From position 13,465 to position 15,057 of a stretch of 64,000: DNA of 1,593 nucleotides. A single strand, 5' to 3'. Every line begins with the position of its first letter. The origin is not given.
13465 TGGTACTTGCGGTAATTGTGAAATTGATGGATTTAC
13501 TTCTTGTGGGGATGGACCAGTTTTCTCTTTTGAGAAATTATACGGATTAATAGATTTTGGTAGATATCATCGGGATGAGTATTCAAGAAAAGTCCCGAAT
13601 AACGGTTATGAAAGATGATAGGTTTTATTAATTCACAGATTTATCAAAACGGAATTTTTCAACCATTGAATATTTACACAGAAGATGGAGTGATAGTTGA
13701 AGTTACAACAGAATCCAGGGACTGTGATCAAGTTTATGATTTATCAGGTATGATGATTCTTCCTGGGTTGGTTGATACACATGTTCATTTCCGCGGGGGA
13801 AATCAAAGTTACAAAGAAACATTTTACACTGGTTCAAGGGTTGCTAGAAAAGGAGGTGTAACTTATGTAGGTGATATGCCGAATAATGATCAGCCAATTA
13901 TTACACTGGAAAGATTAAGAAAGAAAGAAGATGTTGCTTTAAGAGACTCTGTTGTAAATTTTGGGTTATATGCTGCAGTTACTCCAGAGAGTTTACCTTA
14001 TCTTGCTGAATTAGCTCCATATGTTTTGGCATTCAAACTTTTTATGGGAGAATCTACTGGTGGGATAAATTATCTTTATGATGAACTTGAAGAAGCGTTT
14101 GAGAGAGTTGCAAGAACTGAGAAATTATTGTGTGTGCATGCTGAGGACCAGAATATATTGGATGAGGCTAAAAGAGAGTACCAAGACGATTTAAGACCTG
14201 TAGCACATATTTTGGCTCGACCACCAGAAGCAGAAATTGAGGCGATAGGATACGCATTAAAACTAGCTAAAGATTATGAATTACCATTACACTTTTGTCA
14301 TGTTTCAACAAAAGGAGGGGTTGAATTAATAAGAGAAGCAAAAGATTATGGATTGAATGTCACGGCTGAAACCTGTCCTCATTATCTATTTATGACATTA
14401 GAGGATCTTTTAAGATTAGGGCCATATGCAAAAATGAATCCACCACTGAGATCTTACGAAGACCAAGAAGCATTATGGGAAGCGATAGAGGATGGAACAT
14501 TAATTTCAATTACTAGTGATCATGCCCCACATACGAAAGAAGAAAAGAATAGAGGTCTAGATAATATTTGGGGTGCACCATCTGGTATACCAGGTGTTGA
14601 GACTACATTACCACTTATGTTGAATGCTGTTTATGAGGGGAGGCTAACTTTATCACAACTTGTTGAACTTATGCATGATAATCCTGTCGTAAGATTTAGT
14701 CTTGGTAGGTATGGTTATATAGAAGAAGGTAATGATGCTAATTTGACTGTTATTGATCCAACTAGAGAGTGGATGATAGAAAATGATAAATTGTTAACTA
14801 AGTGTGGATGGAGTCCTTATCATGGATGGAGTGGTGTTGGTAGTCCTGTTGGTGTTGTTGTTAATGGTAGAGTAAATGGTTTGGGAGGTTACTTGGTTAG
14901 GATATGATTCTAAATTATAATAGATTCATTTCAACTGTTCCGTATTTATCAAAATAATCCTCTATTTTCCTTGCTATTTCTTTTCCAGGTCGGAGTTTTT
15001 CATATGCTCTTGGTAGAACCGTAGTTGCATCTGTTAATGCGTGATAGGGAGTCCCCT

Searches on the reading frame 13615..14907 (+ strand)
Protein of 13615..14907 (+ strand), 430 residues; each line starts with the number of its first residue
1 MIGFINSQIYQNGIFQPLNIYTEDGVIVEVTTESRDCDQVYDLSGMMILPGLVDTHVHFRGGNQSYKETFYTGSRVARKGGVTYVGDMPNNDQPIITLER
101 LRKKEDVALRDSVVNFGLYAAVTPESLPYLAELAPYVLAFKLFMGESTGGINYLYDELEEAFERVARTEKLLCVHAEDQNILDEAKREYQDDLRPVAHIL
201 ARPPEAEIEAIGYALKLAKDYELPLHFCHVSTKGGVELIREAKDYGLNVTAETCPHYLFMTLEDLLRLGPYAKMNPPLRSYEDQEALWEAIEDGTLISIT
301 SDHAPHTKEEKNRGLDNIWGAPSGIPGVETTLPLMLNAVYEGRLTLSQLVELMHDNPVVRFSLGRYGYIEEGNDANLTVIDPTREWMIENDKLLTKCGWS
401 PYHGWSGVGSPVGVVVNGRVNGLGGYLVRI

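Call 32: search_protein_families(library=pfam, proteins=[window:13615-14907:+], max_evalue=0.00001)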
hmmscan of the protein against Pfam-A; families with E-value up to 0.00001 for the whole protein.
window:13615-14907:+ (430 aa): 2 families
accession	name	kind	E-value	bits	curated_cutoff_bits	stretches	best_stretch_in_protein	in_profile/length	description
PF01979.26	Amidohydro_1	-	1.4e-21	77.6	25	1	47-420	1-344/345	Amidohydrolase family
PF07969.17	Amidohydro_3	-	5e-09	36.6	29.7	0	39-82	1-44/472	Amidohydrolase family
